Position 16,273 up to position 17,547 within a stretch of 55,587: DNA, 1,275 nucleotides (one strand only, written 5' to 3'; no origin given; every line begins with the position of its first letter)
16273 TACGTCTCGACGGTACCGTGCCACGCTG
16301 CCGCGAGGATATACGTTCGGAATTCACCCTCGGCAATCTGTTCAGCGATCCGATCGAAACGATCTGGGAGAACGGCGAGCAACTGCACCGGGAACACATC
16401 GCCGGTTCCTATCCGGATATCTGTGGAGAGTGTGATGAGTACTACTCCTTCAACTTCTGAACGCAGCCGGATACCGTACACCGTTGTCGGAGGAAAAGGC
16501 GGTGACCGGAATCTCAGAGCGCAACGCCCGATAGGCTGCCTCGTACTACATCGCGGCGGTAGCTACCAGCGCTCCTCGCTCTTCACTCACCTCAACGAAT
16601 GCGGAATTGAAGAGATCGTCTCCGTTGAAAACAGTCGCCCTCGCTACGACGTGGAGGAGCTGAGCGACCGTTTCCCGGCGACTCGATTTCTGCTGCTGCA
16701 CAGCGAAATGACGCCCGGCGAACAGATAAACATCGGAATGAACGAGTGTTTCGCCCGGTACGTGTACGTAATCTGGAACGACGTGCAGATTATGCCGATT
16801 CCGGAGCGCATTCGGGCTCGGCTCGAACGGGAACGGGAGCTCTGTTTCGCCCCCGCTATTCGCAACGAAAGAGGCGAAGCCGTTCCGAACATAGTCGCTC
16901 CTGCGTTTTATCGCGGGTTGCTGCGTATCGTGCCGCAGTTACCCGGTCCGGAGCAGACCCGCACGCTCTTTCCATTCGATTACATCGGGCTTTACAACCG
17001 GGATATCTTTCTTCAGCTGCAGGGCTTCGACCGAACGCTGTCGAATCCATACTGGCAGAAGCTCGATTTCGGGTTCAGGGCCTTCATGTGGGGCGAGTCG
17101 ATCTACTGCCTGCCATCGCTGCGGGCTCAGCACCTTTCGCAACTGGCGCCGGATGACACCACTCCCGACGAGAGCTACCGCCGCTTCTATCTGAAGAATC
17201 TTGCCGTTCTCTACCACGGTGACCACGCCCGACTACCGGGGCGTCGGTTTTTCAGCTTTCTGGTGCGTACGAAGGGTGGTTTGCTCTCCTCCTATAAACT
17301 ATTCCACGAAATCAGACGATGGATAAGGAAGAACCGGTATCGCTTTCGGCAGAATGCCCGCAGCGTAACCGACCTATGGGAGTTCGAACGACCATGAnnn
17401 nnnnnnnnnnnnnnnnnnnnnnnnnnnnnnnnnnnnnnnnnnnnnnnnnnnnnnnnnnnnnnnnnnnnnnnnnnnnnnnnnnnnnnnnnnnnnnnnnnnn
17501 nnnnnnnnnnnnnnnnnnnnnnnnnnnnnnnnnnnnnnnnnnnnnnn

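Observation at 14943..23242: Seven-gene translationally coupled operon linking radical-SAM/sugar-nucleotide-type enzymes to a cell-wall amidase, immediately upstream of flaA - product unknown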

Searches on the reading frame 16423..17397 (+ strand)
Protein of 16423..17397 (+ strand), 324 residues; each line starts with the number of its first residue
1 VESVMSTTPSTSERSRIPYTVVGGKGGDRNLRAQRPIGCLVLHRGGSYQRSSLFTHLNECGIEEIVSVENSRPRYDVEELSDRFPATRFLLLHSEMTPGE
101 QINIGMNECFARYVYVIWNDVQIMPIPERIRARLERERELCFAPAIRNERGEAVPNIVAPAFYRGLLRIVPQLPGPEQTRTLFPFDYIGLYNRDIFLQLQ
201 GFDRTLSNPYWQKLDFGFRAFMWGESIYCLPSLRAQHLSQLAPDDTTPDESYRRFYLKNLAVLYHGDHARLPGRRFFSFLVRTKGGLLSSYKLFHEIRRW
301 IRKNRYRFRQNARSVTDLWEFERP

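Call 3: search_protein_families(library=pfam, proteins=[window:16423-17397:+], max_evalue=0.01)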
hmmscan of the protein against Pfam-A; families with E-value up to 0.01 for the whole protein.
window:16423-17397:+ (324 aa): 0 families

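Call 4: search_protein_families(library=ncbifam, proteins=[window:16423-17397:+], max_evalue=0.01)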
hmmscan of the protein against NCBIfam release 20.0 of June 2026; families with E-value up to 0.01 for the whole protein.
window:16423-17397:+ (324 aa): 0 families

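Call 31: search_solved_structures(query=A2, max_evalue=1)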
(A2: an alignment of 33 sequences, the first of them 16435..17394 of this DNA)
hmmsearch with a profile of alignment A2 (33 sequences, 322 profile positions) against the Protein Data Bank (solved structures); distinct sequences matched with E-value up to 1: 2.
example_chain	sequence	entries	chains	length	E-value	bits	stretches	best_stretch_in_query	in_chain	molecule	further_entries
1t6t_1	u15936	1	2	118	0.013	17.9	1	52-118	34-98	putative protein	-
5xhw_A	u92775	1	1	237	0.71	12.1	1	41-119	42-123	Putative 6-deoxy-D-mannoheptose pathway protein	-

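Call 42: find_homologous_proteins(query=window:16435-17394:+, max_evalue=0.001)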
Query window:16435-17394:+ (320 aa): 951 proteins with E <= 0.001 among 2154 candidates; the best 120 are listed.
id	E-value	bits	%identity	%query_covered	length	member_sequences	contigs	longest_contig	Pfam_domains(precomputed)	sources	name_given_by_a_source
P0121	1.1e-206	703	93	100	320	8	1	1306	-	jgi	-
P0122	9.3e-158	543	70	100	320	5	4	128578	-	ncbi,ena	-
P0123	3.9e-154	531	68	100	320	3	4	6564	-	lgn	-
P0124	1.5e-148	512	70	96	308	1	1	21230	-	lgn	-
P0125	2.0e-144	499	65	98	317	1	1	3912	-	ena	-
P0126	1.0e-110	388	56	99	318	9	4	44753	-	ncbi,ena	-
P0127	1.3e-108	381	53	99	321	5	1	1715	-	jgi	jgi:hypothetical protein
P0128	1.5e-103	364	50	99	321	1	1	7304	-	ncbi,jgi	-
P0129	5.9e-102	359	49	99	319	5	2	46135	-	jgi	-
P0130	1.4e-101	358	51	99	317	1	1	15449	-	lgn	-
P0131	3.8e-101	357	48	99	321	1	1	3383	-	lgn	-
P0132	5.2e-101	356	51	99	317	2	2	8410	-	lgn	-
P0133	1.4e-99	351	49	99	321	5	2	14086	-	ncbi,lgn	ncbi:MAG: hypothetical protein ACLFQW_06745 [Spirochaetaceae bacterium]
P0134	1.4e-98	348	46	100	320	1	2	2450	PF00535.33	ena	-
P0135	3.5e-98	347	50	99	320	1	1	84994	-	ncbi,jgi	-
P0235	2.9e-84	301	42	99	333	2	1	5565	PF00535.33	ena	-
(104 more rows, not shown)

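Call 50: predict_structure(alignment_id=A5)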
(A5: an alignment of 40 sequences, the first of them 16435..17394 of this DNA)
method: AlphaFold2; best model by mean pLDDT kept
length: 320 residues; sequences in the alignment: 40
mean_pLDDT: 87.0   pTM: 0.88
mean pLDDT of the five models: 87.0, 86.7, 85.3, 85.0, 84.3
residues with pLDDT >= 90: 200; 70-90: 85; 50-70: 19; < 50: 16
segments of 3 or more residues with pLDDT < 50: 1-10, 318-320
pLDDT, mean of each block of 10 residues (from residue 1): 44 76 55 92 82 93 85 84 90 94 94 96 90 93 95 84 84 90 96 95 96 95 94 91 92 93 93 89 93 96 88 54
secondary structure, 60 per line:
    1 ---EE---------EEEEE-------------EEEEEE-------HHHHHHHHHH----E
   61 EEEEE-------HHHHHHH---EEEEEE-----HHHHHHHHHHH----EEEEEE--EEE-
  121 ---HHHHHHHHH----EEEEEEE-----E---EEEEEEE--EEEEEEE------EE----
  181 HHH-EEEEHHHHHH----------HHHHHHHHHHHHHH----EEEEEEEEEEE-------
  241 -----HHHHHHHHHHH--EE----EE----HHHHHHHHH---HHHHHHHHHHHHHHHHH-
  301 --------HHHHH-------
elements in order: E15-19 E33-38 H46-55 E60-65 H73-79 E83-88 H94-104 E109-114 E117-119 H124-132 E137-143 E153-159 E162-168 E185-188 H189-194 H205-218 E223-233 H246-256 H271-279 H283-299 H309-313

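Call 54: fold_search(model_id=the predicted structure, library=pdb)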
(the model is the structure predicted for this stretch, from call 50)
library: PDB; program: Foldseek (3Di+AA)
matches with E <= 10: 1403; with E <= 0.001: 301
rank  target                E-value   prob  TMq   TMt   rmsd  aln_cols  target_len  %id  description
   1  6nqt_F                4.8e-13  1.00  0.56  0.39   8.0       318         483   14  GalNac-T2 soaked with UDP-sugar (released 2020-01-29)
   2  6nqt_E                5.4e-13  1.00  0.56  0.39   7.1       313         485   15  GalNac-T2 soaked with UDP-sugar (released 2020-01-29)
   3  2ffu_A                2.0e-12  1.00  0.56  0.39   7.4       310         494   15  Crystal Structure of Human ppGalNAcT-2 complexed with UDP and EA2 (released 2006-01-31)
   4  4d0z_F                2.2e-12  1.00  0.56  0.39   7.7       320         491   14  GalNAc-T2 crystal soaked with UDP-5SGalNAc, mEA2 and manganese (Higher resolution dataset) (released 2014-05-28)
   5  4d0t_F                4.5e-12  1.00  0.57  0.40   8.2       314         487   15  GalNAc-T2 crystal soaked with UDP-GalNAc, EA2 peptide and manganese (released 2014-05-28)
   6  5ndf_E                5.1e-12  1.00  0.57  0.39   7.9       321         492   15  Small-molecule inhibition of ppGalNAc-Ts selectively reduces mucin-type O-glycosylation (released 2017-11-01)
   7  6nqt_C                5.7e-12  1.00  0.55  0.38   8.4       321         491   15  GalNac-T2 soaked with UDP-sugar (released 2020-01-29)
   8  6nqt_A                6.4e-12  1.00  0.56  0.38   7.9       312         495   15  GalNac-T2 soaked with UDP-sugar (released 2020-01-29)
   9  4d0t_A                6.8e-12  1.00  0.57  0.39   8.0       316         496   15  GalNAc-T2 crystal soaked with UDP-GalNAc, EA2 peptide and manganese (released 2014-05-28)
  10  6e7i_A                6.8e-12  1.00  0.56  0.38   7.9       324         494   14  Human ppGalNAcT2 I253A/L310A Mutant with EA2 and UDP (released 2020-01-29)
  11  6nqt_B                9.8e-12  1.00  0.56  0.38   7.9       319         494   15  GalNac-T2 soaked with UDP-sugar (released 2020-01-29)
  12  8uje                  1.2e-11  1.00  0.62  0.40   5.4       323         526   12  X-ray crystal structure of Toxoplasma gondii GalNAc-T3 in complex with UDP-GalNAc, Mn2+, and Muc5AC-3,13 (released 2024-05-15)
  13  4d11_C                1.3e-11  1.00  0.56  0.43   8.7       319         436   15  GalNAc-T2 crystal soaked with UDP-5SGalNAc, mEA2 peptide and manganese (Lower resolution dataset) (released 2014-05-28)
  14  6egs_B                1.3e-11  1.00  0.53  0.38   7.3       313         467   14  Crystal structure of the GalNAc-T2 F104S mutant in complex with UDP-GalNAc (released 2018-04-11)
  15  6egs_A                1.6e-11  1.00  0.58  0.41   5.9       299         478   15  Crystal structure of the GalNAc-T2 F104S mutant in complex with UDP-GalNAc (released 2018-04-11)
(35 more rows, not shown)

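Call 80: search_protein_representatives(alignment_id=A5)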
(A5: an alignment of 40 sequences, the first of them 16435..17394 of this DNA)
Query: 40 sequences, 321 profile positions. Proteins with E-value up to 0.001 (for the whole library): 1865; up to 1e-10: 357; up to 1e-30: 189. The best 150 are listed.
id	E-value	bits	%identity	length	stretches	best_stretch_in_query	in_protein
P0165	2.7e-134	463.8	-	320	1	1-320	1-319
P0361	6.8e-132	455.9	-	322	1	1-320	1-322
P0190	2.9e-122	424.2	-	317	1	1-320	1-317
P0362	3.7e-122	423.9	-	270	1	53-320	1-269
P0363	6.2e-116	403.4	-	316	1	1-320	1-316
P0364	6.5e-116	403.4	-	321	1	1-317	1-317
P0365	3.0e-114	397.9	-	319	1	1-320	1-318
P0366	3.0e-112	391.4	-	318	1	1-320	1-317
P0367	2.6e-110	385.0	-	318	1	1-317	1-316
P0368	1.1e-109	382.9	-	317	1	1-318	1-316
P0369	9.4e-108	376.5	-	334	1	1-320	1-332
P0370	1.3e-106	372.8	-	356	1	1-318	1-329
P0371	4.5e-104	364.4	-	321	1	1-317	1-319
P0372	1.3e-103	362.9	-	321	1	1-318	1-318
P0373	2.3e-103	362.2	-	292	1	33-320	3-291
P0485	9.9e-59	215.5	-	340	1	1-320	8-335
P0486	1.4e-58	215.0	-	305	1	12-320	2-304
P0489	1.1e-57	212.0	-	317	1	1-316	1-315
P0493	3.0e-55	204.0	-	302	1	15-317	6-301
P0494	4.3e-55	203.5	-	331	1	1-319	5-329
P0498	2.0e-54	201.3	-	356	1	1-317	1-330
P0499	5.9e-54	199.8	-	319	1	1-306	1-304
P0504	1.0e-51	192.4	-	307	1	14-305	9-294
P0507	2.9e-49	184.4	-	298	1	15-318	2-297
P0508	1.4e-48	182.1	-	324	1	10-316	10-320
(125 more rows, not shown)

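Call 81: list_cluster_members(proteins=[P0508, P0507, P0504, P0499, P0498, P0494, P0493, P0489, P0486, P0485])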
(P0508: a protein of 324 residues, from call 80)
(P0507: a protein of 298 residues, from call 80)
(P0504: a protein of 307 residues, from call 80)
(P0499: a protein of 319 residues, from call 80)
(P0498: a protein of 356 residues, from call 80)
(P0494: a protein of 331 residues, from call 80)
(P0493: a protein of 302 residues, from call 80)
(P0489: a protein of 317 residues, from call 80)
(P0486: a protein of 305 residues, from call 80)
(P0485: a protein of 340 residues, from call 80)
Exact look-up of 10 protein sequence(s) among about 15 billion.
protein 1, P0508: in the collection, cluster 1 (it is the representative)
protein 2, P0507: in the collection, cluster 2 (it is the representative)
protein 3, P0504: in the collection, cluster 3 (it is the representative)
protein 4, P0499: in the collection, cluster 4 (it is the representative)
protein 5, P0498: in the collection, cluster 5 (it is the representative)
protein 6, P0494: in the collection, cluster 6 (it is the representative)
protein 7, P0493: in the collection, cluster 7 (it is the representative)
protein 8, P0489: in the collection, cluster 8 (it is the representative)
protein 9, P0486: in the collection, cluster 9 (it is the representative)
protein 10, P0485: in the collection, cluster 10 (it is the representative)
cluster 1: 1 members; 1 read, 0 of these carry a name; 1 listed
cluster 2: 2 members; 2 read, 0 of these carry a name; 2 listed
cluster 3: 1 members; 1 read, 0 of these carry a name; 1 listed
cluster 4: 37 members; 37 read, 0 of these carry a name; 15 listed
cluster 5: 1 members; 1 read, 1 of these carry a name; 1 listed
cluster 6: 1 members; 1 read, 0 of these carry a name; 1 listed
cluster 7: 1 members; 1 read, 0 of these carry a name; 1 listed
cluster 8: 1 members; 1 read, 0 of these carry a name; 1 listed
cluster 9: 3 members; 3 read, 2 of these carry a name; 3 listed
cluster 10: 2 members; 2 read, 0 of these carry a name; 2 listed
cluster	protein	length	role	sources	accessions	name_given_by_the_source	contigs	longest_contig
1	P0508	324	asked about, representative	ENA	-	-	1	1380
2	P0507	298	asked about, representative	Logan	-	-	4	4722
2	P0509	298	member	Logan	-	-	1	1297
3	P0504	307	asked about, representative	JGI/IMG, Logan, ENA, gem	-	-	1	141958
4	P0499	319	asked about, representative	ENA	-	-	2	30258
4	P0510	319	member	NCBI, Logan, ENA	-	-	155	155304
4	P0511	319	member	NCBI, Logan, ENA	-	-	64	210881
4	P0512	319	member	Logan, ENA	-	-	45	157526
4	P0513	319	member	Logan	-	-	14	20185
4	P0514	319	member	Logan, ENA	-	-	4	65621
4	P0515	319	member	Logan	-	-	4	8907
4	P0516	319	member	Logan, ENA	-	-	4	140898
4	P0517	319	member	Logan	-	-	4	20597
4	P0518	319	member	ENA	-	-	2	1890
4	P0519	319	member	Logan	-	-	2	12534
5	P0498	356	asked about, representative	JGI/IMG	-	hypothetical protein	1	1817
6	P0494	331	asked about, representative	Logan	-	-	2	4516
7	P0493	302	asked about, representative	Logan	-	-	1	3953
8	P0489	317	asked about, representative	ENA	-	-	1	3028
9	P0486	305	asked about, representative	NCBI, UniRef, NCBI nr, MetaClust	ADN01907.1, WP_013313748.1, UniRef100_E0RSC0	hypothetical protein [Spirochaeta thermophila] | Glycosyltransferase n=1 Tax=Winmispira thermophila (strain ATCC 49972 / DSM 6192 / RI ... | 665571.STHERM_c09610 NOG15974 ""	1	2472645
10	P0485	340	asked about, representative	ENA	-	-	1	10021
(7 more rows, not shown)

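Call 82: find_encoding_contigs(protein=P0510, flank=10000, max_places=3)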
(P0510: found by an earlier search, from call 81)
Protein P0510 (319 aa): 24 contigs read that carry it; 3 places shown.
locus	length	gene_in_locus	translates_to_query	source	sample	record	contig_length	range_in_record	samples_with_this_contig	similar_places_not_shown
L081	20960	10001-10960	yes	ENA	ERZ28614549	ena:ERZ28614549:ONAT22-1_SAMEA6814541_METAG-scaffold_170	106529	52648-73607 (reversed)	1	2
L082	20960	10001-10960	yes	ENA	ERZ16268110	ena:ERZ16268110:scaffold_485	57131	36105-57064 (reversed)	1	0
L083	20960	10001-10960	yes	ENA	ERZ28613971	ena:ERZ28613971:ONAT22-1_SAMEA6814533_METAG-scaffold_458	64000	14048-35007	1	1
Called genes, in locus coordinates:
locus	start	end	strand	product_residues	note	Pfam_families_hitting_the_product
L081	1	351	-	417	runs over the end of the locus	PF00493:MCM (faint), PF05496:RuvB_N (weak), PF01078:Mg_chelatase (faint), PF00158:Sigma54_activat (faint), PF07724:AAA_2, PF00004:AAA, PF07728:AAA_5 (weak), PF10431:ClpB_D2-small, +2 more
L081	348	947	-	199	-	PF00574:CLP_protease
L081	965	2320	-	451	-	PF05697:Trigger_N, PF00254:FKBP_C (weak), PF05698:Trigger_C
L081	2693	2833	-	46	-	-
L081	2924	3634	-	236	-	PF06161:DUF975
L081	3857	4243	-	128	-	-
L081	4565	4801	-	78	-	-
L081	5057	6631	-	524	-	PF00342:PGI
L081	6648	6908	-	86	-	PF02609:Exonuc_VII_S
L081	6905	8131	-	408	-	PF13742:tRNA_anti_2, PF01336:tRNA_anti-codon, PF02601:Exonuc_VII_L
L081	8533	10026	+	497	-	-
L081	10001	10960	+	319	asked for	-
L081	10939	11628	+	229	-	PF02348:CTP_transf_3, PF12804:NTP_transf_3 (weak)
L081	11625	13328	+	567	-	PF13489:Methyltransf_23, PF08241:Methyltransf_11, PF08242:Methyltransf_12, PF13649:Methyltransf_25, PF13847:Methyltransf_31 (faint)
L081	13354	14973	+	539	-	PF18130:ATPgrasp_N (weak), PF02655:ATP-grasp_3, PF07478:Dala_Dala_lig_C (weak), PF13535:ATP-grasp_4, PF18603:LAL_C2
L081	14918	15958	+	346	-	PF01520:Amidase_3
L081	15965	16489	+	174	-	PF10646:Germane (weak)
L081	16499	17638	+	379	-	PF04620:FlaA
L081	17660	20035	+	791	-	PF01627:Hpt, PF07194:P2, PF02895:H-kinase_dim, PF02518:HATPase_c, PF01584:CheW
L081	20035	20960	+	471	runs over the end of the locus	PF01584:CheW, PF01739:CheR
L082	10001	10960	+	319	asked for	-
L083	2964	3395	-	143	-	-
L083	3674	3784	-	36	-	-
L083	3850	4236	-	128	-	-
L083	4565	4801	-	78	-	-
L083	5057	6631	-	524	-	PF00342:PGI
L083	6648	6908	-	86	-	PF02609:Exonuc_VII_S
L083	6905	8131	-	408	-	PF13742:tRNA_anti_2, PF01336:tRNA_anti-codon, PF02601:Exonuc_VII_L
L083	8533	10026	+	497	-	-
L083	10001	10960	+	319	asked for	-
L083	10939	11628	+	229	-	PF02348:CTP_transf_3, PF12804:NTP_transf_3 (weak)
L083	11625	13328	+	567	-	PF13489:Methyltransf_23, PF08241:Methyltransf_11, PF08242:Methyltransf_12, PF13649:Methyltransf_25, PF13847:Methyltransf_31 (faint)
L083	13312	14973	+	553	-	PF18130:ATPgrasp_N (weak), PF02655:ATP-grasp_3, PF07478:Dala_Dala_lig_C (weak), PF13535:ATP-grasp_4, PF18603:LAL_C2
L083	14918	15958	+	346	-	PF01520:Amidase_3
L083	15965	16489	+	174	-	PF10646:Germane (weak)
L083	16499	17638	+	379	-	PF04620:FlaA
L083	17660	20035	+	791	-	PF01627:Hpt, PF07194:P2, PF02895:H-kinase_dim, PF02518:HATPase_c, PF01584:CheW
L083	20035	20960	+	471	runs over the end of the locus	PF01584:CheW, PF01739:CheR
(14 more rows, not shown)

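Call 95: search_protein_families(library=pfam, alignment_id=A5, max_evalue=1)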
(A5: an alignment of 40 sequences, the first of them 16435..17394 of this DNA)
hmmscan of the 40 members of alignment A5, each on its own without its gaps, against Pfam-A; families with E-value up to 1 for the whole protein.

A. member 1, window:16435-17394:+ (320 aa): 0 families

B. families by the number of members that match (of 40 scanned): 8 families
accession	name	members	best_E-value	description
PF00535.33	Glycos_transf_2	24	4.6e-06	Glycosyl transferase family 2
PF12804.13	NTP_transf_3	7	0.00026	MobA-like NTP transferase domain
PF10111.15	Glyco_tranf_2_2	2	0.0096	Glycosyltransferase like family 2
PF21337.3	Peptidase_M17_N_1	1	0.021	M17 aminopeptidase, N-terminal domain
PF01454.25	MAGE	1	0.073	MAGE homology domain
PF03213.20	Pox_P35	1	0.095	Poxvirus P35 protein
PF00944.25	Peptidase_S3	1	0.21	Alphavirus core protein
PF11409.13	SARA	1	0.22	Smad anchor for receptor activation (SARA)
